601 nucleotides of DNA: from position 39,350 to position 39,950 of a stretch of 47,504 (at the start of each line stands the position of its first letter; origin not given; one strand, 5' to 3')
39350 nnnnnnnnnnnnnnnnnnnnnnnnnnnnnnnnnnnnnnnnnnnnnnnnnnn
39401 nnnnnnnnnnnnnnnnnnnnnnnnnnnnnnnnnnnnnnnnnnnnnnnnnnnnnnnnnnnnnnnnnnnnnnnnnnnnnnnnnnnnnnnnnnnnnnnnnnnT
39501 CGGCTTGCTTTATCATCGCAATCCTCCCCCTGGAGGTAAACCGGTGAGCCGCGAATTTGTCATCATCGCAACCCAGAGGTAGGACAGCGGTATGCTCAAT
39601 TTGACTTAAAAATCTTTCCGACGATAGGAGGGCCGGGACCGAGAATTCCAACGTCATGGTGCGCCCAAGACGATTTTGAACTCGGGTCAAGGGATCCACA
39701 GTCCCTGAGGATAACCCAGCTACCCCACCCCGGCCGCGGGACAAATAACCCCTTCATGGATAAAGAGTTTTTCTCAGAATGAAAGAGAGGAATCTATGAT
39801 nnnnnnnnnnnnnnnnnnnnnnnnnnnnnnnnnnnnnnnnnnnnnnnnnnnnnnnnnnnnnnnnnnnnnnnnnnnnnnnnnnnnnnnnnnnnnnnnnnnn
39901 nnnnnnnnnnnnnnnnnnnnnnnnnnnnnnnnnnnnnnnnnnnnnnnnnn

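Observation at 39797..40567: C-terminus of the giant protein is a paralog of the IleRS C-terminal domain encoded 3 kb away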

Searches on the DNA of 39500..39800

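Call 90: search_rna_families(source=window, start=39500, end=39800, threshold=evalue, max_evalue=1, show_alignments=1)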
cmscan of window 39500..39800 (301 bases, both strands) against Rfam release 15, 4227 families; matches with E-value up to 1: 2.
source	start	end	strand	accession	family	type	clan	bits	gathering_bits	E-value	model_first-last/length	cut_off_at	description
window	39662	39734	-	RF00005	tRNA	Gene; tRNA;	CL00001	21.5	29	0.032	1-71/71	no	tRNA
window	39550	39570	-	RF01122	sR39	Gene; snRNA; snoRNA; CD-box;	-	13.1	50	0.52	1-56/56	no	Small nucleolar RNA sR39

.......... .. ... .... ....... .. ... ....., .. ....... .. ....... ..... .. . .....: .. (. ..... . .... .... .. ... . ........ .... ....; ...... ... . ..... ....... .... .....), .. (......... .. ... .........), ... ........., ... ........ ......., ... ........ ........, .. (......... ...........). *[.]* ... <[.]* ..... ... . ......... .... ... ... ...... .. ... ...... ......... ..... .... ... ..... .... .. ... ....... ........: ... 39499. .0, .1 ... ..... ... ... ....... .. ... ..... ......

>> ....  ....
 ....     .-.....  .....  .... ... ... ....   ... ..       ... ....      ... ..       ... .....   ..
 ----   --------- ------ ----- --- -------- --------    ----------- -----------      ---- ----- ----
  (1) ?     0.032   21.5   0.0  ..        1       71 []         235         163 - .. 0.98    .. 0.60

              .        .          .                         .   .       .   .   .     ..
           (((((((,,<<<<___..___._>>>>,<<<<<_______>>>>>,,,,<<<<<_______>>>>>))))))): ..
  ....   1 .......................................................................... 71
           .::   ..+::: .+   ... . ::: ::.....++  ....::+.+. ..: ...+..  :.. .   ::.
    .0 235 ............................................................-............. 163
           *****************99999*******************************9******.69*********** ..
